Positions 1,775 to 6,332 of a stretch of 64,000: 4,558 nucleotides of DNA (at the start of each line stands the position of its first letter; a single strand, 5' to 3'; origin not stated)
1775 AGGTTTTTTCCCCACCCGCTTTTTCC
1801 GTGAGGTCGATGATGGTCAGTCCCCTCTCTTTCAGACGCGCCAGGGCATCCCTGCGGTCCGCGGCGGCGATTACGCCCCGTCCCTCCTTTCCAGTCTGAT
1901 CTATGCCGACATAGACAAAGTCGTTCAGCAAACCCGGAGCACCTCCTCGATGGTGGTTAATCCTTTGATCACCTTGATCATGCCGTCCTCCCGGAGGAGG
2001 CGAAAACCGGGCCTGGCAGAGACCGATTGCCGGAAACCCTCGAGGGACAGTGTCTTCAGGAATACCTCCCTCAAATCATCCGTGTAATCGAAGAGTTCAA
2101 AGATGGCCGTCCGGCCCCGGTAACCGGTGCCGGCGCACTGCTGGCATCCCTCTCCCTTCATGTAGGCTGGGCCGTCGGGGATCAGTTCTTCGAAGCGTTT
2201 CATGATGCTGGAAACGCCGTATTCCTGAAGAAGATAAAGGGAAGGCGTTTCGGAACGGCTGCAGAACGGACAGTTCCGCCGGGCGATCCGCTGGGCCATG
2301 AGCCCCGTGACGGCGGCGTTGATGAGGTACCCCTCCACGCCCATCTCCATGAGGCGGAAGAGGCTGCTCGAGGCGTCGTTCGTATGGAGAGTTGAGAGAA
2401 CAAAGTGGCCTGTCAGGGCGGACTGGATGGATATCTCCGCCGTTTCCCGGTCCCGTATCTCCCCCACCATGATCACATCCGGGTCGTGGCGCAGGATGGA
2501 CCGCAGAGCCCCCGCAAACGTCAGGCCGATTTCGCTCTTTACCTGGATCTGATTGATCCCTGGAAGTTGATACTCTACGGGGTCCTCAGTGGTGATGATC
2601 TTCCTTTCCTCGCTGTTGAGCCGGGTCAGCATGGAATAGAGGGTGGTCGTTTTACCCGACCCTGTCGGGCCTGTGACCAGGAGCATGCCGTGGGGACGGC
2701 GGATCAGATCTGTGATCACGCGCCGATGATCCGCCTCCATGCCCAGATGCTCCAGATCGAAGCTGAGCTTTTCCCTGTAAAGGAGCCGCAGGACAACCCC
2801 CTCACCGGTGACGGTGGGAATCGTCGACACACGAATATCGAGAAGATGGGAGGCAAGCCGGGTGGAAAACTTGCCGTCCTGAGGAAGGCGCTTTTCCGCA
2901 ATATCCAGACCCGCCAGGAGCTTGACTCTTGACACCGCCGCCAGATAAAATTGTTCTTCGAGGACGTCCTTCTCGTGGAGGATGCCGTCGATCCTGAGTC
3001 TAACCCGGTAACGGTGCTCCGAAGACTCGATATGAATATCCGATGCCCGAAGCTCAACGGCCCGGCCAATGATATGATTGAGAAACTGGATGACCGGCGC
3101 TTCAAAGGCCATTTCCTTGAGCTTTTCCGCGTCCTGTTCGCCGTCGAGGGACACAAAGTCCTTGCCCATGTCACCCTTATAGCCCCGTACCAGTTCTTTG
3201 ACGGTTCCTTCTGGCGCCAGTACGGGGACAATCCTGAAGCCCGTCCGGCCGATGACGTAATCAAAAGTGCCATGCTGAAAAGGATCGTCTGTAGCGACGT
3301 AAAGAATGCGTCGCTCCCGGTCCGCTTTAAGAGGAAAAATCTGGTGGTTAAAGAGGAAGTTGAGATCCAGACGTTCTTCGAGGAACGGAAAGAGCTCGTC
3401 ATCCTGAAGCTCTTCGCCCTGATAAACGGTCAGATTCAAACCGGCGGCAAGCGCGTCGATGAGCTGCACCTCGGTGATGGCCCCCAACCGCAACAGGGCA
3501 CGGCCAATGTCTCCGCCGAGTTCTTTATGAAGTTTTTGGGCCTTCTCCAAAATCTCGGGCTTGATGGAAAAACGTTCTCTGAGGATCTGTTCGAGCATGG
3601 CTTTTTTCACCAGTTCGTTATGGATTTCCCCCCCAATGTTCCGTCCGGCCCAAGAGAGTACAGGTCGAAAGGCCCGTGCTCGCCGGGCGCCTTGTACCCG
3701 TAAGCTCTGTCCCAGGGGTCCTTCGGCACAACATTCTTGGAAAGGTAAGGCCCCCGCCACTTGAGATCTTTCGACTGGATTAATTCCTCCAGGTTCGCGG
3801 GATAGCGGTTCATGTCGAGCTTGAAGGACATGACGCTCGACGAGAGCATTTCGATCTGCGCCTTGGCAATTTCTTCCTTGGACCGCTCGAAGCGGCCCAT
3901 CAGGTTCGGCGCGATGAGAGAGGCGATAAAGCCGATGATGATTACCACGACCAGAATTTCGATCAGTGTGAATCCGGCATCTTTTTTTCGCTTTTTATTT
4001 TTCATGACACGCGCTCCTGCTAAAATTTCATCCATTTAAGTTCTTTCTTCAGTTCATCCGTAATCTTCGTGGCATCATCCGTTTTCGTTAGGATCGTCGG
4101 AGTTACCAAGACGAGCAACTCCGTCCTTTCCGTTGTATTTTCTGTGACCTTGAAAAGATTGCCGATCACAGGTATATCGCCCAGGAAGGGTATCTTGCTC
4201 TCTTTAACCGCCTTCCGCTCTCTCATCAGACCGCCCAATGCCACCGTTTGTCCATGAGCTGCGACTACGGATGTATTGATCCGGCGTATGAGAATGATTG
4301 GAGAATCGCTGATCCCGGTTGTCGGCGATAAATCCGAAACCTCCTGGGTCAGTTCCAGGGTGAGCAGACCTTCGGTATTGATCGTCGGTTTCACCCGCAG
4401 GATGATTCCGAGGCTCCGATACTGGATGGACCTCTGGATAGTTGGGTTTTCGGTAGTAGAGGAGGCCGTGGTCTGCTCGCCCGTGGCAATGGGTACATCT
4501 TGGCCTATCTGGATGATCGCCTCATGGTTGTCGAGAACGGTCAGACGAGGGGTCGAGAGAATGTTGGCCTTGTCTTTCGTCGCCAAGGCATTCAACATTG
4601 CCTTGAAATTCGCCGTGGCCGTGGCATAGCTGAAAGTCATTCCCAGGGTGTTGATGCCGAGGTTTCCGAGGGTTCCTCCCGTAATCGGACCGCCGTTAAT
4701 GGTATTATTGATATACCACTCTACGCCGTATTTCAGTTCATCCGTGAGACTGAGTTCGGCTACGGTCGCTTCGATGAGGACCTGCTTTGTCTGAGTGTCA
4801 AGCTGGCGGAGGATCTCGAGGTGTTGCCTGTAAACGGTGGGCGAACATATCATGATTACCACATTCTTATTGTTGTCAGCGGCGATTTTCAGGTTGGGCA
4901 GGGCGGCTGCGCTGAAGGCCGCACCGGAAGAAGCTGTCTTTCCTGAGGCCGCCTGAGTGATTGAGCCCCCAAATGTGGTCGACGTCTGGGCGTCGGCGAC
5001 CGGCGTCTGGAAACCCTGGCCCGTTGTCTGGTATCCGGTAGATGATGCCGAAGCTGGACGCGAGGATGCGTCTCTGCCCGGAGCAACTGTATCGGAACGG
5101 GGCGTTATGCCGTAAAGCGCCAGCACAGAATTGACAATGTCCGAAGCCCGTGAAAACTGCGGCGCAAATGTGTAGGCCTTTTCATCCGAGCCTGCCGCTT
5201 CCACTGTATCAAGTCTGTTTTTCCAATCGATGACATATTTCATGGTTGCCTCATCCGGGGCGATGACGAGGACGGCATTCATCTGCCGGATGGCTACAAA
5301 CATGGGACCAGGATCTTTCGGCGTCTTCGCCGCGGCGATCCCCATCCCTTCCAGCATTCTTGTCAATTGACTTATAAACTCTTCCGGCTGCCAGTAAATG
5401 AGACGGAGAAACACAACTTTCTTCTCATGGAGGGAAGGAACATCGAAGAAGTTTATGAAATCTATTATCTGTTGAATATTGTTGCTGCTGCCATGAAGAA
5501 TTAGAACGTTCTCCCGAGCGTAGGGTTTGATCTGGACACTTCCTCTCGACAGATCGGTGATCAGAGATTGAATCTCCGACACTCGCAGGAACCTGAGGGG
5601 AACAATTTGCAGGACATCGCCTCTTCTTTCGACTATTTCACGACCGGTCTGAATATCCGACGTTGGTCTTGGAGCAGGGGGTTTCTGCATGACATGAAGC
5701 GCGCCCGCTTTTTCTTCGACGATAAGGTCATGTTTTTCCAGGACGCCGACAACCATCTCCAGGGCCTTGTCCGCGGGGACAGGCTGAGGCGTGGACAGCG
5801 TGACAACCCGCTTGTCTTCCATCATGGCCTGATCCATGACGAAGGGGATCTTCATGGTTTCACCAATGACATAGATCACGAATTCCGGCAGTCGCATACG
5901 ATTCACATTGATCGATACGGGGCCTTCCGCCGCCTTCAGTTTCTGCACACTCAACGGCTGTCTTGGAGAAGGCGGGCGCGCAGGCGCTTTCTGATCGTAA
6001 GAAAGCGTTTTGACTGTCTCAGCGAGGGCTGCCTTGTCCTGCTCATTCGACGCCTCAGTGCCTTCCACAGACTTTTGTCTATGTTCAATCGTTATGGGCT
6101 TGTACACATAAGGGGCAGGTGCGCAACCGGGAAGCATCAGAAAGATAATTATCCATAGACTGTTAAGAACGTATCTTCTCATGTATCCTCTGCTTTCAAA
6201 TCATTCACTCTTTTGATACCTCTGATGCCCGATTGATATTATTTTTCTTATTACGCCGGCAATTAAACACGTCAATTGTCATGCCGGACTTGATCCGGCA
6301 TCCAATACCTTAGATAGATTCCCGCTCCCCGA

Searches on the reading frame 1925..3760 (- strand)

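Call 76: search_protein_families(library=pfam, proteins=[window:1925-3760:-], max_evalue=0.01)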
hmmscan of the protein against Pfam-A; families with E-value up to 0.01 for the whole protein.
window:1925-3760:- (611 aa): 12 families
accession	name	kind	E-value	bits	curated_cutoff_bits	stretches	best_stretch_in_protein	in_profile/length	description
PF00437.27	T2SSE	-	2.5e-127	425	24.9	1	220-609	5-370/370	Type II/IV secretion system protein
PF05157.20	MshEN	-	9e-08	32.4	23.1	1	127-198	17-87/90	MshEN domain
PF13401.12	AAA_22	-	5.7e-05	23.9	27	1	356-394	4-42/130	AAA domain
PF13191.12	AAA_16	-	0.00038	21.4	32.6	1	354-405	17-64/167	AAA ATPase domain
PF25199.1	nSTAND_NTPase5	-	0.00039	20.7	34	1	355-394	39-79/145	Novel STAND NTPase 5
PF20720.3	nSTAND3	-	0.0013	18.9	27.2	1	356-396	16-56/155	Novel STAND NTPase 3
PF13086.12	AAA_11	-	0.0016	18.7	27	1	343-384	4-44/257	AAA domain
PF01580.24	FtsK_SpoIIIE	-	0.0028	17.6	24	1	340-380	23-62/221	FtsK/SpoIIIE family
PF13604.12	AAA_30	-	0.0046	17.2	27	0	344-389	5-50/191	AAA domain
PF12775.13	AAA_7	-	0.0048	16.9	25.8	1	350-389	26-65/181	P-loop containing dynein motor region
PF13555.12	AAA_29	-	0.0049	17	27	0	356-378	21-43/61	P-loop containing region of AAA domain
PF03215.21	Rad17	-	0.0087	16.4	23.8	0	352-381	40-69/186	Rad17 P-loop domain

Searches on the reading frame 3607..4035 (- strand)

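Call 76: search_protein_families(library=pfam, proteins=[window:3607-4035:-], max_evalue=0.01)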
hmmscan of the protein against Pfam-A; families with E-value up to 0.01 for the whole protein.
window:3607-4035:- (142 aa): 2 families
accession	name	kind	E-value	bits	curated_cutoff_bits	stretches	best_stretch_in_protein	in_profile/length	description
PF08334.16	T2SSG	-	1.2e-27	96.5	21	1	44-138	1-100/108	Type II secretion system (T2SS), protein G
PF07963.17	N_methyl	-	8.5e-08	31.9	21.2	1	16-41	1-26/27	Prokaryotic N-terminal methylation motif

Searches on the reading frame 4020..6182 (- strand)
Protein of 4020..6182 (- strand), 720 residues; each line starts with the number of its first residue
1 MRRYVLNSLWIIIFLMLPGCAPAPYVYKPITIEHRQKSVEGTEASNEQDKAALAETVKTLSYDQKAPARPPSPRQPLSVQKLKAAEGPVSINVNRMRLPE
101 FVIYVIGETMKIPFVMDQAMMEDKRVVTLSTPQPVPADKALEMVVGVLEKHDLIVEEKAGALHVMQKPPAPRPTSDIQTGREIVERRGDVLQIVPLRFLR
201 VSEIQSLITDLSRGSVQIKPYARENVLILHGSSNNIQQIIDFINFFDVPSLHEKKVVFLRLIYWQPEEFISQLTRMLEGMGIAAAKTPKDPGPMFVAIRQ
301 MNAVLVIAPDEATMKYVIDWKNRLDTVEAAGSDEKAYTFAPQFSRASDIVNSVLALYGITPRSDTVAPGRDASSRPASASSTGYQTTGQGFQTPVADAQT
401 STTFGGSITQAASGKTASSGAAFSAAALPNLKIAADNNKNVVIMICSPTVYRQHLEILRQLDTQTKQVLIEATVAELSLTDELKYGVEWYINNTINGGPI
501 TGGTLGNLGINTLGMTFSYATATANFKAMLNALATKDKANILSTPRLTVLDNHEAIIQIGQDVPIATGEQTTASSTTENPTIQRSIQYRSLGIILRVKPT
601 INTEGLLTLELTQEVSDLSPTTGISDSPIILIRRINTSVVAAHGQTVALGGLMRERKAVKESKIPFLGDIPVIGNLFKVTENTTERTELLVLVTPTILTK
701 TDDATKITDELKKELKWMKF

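Call 76: search_protein_families(library=pfam, proteins=[window:4020-6182:-], max_evalue=0.01)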
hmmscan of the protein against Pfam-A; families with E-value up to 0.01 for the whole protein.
window:4020-6182:- (720 aa): 2 families
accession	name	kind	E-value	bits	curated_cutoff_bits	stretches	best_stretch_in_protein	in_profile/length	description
PF00263.26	Secretin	-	1.1e-46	158.9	27.5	1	532-698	1-168/169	Bacterial type II and III secretion system protein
PF03958.22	Secretin_N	-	4.9e-19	68.7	28.2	2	192-250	2-67/69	Bacterial type II/III secretion system short domain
